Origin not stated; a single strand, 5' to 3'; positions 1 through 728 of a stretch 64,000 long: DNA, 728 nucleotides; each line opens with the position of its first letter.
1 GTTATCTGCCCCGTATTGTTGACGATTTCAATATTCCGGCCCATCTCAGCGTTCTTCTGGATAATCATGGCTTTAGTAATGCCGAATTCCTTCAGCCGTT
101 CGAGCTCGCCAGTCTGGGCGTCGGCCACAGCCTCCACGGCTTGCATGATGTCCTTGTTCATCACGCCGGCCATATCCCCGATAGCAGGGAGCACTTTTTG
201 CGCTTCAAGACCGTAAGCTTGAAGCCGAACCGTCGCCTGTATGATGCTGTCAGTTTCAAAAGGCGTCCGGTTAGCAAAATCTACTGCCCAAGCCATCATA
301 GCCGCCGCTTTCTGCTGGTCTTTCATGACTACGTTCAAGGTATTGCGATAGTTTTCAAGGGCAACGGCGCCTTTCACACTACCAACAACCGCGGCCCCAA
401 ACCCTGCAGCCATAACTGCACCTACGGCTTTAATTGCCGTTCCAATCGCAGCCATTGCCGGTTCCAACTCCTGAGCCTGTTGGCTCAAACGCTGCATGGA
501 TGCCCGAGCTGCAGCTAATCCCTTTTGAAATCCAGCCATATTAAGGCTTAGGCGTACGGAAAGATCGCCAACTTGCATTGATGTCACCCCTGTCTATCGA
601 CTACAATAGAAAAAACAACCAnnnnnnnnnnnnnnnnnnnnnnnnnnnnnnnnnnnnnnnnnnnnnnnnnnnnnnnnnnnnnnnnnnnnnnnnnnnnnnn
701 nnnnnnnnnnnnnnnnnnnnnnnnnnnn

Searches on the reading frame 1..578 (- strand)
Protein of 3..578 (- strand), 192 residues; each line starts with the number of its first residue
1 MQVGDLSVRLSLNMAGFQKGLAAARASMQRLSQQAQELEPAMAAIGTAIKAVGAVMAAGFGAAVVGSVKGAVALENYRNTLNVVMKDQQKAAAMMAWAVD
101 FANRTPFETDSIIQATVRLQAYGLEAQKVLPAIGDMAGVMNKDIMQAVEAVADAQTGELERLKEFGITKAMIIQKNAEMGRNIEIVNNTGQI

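Call 3: search_protein_families(library=pfam, proteins=[window:1-578:-], max_evalue=1)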
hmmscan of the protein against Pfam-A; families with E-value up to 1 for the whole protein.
window:1-578:- (192 aa): 2 families
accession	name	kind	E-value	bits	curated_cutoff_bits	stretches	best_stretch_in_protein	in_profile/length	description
PF20155.4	TMP_3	-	7.1e-09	36.1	41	1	71-165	7-111/192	Tape measure protein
PF12244.13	DUF3606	-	0.24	11.7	24.3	0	28-53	25-50/54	Protein of unknown function (DUF3606)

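Call 4: search_protein_families(library=phrogs, proteins=[window:1-578:-], max_evalue=1)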
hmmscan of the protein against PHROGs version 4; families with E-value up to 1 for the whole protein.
window:1-578:- (192 aa): 23 families
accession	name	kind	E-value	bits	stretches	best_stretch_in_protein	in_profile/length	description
phrog_973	-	tail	6.6e-20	71.6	1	24-167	79-233/1465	tail length tape measure protein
phrog_26804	-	unknown function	1.9e-16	60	1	39-170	114-247/1066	-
phrog_1716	-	tail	2.1e-15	57.3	1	22-168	53-188/943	tail length tape measure protein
phrog_5062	-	tail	1.4e-10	41.7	1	27-169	120-264/753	tail length tape measure protein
phrog_12798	-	tail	2.2e-08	33.8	1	26-139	20-137/1031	tail length tape measure protein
phrog_1538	-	tail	4.6e-08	33.2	1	2-170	4-150/811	tail length tape measure protein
phrog_16692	-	unknown function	4.1e-07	29.8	1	29-144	142-260/1107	-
phrog_23574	-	tail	2.1e-06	26.3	1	39-168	299-432/1441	tail length tape measure protein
phrog_167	-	tail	3.7e-06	25.9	1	14-156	227-367/1555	tail length tape measure protein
phrog_4704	-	tail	1e-05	25.5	1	10-153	154-305/625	tail length tape measure protein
phrog_16017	-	unknown function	2.9e-05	23.1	1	28-126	208-311/1234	-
phrog_4928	-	unknown function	0.00014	21.4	1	22-167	63-209/834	-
phrog_991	-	tail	0.00026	19.7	1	19-154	227-387/1966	tail length tape measure protein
phrog_2854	-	tail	0.00044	20.1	1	2-68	5-72/855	tail length tape measure protein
phrog_9959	-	tail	0.00054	18.6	1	6-133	8-137/1708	tail length tape measure protein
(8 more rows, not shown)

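Call 77: find_related_loci(query=window:3-578:-, collection=genome_contigs, flank=4000)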
Query window:3-578:- (192 aa) in genome_contigs; peptide patterns used: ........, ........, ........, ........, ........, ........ (x = any residue, [..] = any of these).
125 stretches matched a pattern; 5 encode a relative of the query (tblastn E <= 1e-3); 5 distinct loci.
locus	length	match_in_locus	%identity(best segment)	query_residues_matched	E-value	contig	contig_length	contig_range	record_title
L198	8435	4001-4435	75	49-192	3e-65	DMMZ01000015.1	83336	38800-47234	MAG TPA_asm: Clostridiales bacterium isolate UBA12491 contig_29205, whole genome shotgun sequence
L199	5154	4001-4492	65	38-192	1e-64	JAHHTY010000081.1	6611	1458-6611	MAG: Negativibacillus sp. isolate MAG094 MAG094_81, whole genome shotgun sequence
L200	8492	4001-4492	62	38-192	1e-62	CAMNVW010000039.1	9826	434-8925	MAG: uncultured Clostridia bacterium isolate SRR19792994_bin.22_metawrap_v1.3_MAG genome assembly, contig: ERZ12290372_8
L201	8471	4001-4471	63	31-192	1e-62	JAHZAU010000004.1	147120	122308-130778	MAG: Oscillospiraceae bacterium isolate HRGM_Genome_1938 HRGM_Genome_1938_4, whole genome shotgun sequence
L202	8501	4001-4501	59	29-192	3e-60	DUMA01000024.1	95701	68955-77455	MAG TPA_asm: Thermoanaerobacterales bacterium isolate AS04akNAM_31 29457_AS04, whole genome shotgun sequence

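Call 78: find_related_loci(query=window:3-578:-, collection=viral_contigs, flank=4000)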
Query window:3-578:- (192 aa) in viral_contigs; peptide patterns used: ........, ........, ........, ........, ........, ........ (x = any residue, [..] = any of these).
29 stretches matched a pattern; 13 encode a relative of the query (tblastn E <= 1e-3); 13 distinct loci.
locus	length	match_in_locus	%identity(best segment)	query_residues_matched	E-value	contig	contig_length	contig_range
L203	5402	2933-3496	66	6-192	2e-73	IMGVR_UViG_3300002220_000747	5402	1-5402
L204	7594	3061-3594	62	17-192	1e-66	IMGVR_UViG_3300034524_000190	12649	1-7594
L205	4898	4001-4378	77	67-192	6e-63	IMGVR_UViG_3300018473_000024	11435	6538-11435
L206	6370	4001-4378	77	67-192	1e-62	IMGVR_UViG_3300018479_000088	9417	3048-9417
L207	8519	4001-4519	59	25-192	6e-62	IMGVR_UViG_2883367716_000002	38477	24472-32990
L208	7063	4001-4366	77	71-192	4e-60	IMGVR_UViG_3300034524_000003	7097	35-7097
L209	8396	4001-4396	72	62-192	2e-59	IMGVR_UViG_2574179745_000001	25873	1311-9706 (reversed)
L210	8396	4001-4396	72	62-192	2e-59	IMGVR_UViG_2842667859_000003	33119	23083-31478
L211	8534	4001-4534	56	17-192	5e-59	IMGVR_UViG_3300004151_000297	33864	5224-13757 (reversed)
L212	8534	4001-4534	56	17-192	5e-59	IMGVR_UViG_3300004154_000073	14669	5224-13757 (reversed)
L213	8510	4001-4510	54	24-192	3e-57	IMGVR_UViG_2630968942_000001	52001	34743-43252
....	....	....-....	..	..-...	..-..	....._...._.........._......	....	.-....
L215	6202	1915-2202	78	67-162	8e-49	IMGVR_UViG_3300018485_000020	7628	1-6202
